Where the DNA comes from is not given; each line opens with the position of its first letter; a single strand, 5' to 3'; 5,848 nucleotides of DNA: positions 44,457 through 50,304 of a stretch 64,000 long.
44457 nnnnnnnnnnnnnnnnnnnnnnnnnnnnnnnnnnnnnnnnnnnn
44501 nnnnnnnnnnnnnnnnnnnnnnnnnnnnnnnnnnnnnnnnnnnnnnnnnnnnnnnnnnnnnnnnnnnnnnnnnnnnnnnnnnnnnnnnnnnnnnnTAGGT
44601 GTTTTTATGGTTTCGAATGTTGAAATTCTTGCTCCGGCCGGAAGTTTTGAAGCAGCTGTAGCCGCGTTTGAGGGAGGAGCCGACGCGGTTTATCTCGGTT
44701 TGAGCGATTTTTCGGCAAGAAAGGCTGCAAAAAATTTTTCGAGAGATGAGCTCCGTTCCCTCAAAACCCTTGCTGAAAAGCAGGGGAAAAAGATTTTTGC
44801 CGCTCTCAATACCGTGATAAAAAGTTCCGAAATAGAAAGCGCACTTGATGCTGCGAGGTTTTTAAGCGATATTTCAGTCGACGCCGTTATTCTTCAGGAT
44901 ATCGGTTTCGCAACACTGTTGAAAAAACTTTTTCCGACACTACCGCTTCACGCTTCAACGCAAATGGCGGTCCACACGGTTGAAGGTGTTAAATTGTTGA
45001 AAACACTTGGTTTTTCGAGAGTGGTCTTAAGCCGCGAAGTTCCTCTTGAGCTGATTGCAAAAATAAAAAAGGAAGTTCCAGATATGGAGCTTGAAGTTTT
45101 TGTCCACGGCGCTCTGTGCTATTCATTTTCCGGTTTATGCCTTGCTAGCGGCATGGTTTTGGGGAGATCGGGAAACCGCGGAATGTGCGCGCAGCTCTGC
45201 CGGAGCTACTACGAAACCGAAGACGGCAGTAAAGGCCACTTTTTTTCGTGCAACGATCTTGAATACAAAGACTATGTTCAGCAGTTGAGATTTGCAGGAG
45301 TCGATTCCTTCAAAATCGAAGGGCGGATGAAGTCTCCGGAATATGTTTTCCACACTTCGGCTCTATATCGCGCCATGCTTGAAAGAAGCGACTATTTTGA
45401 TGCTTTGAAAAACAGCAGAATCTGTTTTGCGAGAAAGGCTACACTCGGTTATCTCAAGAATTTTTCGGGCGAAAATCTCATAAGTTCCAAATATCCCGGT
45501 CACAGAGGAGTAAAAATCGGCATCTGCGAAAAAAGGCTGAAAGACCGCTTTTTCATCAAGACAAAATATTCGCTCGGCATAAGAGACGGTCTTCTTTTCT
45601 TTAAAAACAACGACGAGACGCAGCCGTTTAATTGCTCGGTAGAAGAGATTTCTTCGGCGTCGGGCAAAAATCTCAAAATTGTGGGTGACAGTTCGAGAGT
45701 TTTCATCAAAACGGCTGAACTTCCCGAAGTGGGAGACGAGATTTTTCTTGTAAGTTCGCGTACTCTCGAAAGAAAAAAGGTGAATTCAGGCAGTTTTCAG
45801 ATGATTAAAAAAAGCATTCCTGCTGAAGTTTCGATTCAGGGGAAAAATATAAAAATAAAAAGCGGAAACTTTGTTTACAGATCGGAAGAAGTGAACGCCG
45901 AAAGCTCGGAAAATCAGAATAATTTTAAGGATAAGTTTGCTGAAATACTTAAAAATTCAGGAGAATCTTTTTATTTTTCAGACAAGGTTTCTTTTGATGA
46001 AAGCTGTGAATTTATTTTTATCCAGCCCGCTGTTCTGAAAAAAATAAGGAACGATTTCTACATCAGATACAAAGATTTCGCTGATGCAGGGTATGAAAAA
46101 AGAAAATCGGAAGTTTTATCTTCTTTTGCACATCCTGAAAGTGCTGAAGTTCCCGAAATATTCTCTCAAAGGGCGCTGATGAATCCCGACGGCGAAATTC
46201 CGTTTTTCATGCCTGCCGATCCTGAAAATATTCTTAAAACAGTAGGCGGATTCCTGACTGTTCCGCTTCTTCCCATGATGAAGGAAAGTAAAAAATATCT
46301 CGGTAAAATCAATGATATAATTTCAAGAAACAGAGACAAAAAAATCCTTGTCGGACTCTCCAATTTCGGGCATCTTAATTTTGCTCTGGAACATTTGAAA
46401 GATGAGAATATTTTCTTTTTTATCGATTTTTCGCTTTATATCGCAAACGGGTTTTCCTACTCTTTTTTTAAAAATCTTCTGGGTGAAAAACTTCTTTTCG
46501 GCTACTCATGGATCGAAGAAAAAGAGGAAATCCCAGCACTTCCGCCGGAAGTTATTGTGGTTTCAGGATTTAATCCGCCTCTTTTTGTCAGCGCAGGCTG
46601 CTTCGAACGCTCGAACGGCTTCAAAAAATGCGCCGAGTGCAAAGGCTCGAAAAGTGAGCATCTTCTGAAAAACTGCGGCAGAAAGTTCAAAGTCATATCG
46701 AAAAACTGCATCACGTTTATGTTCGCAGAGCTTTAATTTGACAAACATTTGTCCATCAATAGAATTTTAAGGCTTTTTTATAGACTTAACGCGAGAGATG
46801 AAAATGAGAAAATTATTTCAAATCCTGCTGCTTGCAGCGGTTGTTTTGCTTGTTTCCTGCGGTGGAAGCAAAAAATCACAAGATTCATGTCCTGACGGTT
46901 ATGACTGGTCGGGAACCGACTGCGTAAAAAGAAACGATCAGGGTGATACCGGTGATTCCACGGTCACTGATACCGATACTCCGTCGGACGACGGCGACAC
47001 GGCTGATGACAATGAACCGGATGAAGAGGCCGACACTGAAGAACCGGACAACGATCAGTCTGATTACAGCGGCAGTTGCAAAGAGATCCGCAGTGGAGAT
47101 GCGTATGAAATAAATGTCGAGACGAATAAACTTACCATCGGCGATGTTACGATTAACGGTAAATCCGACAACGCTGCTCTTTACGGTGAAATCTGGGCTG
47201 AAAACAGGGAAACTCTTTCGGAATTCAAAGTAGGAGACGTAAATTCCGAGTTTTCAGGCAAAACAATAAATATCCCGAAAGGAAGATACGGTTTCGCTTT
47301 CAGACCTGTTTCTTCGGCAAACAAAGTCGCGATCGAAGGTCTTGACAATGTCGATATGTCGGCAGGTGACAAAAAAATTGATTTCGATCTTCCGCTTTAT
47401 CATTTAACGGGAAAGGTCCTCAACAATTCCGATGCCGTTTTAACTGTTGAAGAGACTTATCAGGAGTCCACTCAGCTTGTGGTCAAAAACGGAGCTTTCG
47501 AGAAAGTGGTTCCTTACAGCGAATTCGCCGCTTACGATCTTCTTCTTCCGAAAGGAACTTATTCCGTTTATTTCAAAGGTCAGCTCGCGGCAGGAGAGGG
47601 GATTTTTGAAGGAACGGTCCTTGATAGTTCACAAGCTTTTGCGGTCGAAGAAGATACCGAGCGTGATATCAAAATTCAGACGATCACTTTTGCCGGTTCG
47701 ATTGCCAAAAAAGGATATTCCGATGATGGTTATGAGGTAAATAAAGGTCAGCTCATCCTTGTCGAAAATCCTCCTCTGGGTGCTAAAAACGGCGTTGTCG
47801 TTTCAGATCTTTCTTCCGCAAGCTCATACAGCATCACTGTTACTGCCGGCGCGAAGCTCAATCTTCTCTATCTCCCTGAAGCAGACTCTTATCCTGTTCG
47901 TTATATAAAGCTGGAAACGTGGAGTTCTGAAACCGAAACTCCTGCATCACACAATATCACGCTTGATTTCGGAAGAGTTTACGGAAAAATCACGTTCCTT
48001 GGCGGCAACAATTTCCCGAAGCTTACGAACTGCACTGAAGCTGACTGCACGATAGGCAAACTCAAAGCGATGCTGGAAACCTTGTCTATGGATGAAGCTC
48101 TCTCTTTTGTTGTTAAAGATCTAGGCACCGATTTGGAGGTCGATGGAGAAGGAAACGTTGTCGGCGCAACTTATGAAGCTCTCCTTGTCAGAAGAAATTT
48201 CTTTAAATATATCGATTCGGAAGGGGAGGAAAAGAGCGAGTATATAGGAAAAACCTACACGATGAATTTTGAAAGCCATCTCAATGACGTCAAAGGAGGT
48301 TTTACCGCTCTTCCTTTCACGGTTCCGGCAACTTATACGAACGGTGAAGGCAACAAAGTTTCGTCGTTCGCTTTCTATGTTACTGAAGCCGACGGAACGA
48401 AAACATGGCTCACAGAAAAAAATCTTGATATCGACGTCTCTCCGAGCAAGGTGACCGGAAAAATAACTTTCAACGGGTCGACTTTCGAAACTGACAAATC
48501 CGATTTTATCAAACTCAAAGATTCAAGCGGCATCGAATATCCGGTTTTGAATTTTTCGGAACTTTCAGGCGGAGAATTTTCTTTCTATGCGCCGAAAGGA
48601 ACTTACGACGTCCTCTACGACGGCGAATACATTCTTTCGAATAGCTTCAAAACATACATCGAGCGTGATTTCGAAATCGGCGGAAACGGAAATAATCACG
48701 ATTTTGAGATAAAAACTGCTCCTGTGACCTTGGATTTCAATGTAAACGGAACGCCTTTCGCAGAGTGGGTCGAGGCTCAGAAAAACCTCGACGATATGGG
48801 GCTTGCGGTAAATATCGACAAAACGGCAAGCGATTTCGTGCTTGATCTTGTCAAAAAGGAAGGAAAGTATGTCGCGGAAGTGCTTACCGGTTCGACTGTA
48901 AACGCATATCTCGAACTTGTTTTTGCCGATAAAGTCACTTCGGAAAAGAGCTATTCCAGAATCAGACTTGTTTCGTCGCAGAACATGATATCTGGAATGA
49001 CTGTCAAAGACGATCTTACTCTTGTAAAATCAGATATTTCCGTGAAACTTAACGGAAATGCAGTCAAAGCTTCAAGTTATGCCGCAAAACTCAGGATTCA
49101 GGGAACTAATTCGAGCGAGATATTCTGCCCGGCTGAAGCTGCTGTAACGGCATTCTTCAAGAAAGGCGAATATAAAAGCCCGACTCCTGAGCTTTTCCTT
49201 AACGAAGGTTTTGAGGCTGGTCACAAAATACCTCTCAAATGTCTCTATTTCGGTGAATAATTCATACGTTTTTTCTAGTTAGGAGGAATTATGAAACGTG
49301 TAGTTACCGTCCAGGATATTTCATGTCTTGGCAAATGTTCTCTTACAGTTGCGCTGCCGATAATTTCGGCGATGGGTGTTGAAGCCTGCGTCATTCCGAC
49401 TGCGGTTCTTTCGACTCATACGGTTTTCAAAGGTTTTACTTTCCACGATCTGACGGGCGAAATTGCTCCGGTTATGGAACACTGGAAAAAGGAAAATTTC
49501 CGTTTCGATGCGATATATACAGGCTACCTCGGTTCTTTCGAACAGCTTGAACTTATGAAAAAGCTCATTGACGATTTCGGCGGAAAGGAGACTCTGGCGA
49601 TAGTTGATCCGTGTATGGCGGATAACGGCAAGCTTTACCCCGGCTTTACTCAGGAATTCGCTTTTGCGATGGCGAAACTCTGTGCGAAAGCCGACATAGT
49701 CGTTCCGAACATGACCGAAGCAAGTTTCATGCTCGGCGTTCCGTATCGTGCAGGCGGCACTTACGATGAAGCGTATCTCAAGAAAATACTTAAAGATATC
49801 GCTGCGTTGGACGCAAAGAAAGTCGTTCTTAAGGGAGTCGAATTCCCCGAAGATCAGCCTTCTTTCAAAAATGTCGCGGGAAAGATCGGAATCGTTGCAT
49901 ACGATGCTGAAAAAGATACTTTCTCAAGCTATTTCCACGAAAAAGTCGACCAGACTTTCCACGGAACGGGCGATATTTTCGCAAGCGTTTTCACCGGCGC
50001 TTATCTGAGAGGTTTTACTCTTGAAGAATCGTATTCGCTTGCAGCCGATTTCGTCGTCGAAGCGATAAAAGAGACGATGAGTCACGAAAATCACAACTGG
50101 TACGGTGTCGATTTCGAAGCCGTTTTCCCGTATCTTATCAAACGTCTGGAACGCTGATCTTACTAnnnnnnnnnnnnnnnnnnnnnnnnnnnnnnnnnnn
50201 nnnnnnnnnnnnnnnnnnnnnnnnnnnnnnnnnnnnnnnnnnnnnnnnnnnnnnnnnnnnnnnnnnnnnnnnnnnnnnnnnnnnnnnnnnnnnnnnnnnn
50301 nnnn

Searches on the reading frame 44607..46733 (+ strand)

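Call 83: search_protein_families(library=pfam, proteins=[window:44607-46733:+], max_evalue=0.001)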
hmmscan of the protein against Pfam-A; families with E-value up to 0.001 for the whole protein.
window:44607-46733:+ (709 aa): 1 family
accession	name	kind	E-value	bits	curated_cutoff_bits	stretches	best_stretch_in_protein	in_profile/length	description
PF01136.24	Peptidase_U32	-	5.1e-64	216.2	22.4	1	77-260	2-197/233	Peptidase family U32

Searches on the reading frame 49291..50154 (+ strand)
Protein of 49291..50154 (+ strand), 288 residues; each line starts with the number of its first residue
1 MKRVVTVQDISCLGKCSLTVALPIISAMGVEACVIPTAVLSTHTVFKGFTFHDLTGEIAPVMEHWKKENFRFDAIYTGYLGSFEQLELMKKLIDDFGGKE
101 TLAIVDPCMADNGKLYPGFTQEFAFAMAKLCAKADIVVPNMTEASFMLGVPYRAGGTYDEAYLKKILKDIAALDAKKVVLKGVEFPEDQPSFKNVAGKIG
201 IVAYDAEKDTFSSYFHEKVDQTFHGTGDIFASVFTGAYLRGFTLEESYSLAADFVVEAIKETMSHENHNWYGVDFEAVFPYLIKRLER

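Call 25: search_protein_families(library=pfam, proteins=[window:49291-50154:+], max_evalue=0.001)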
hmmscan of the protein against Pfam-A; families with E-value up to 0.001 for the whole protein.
window:49291-50154:+ (288 aa): 2 families
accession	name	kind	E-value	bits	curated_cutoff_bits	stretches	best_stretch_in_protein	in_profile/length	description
PF08543.17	Phos_pyr_kin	-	2.5e-20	73.3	27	1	25-266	15-239/246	Phosphomethylpyrimidine kinase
PF00294.29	PfkB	-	1.2e-05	25.3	25.8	0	198-252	229-283/302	pfkB family carbohydrate kinase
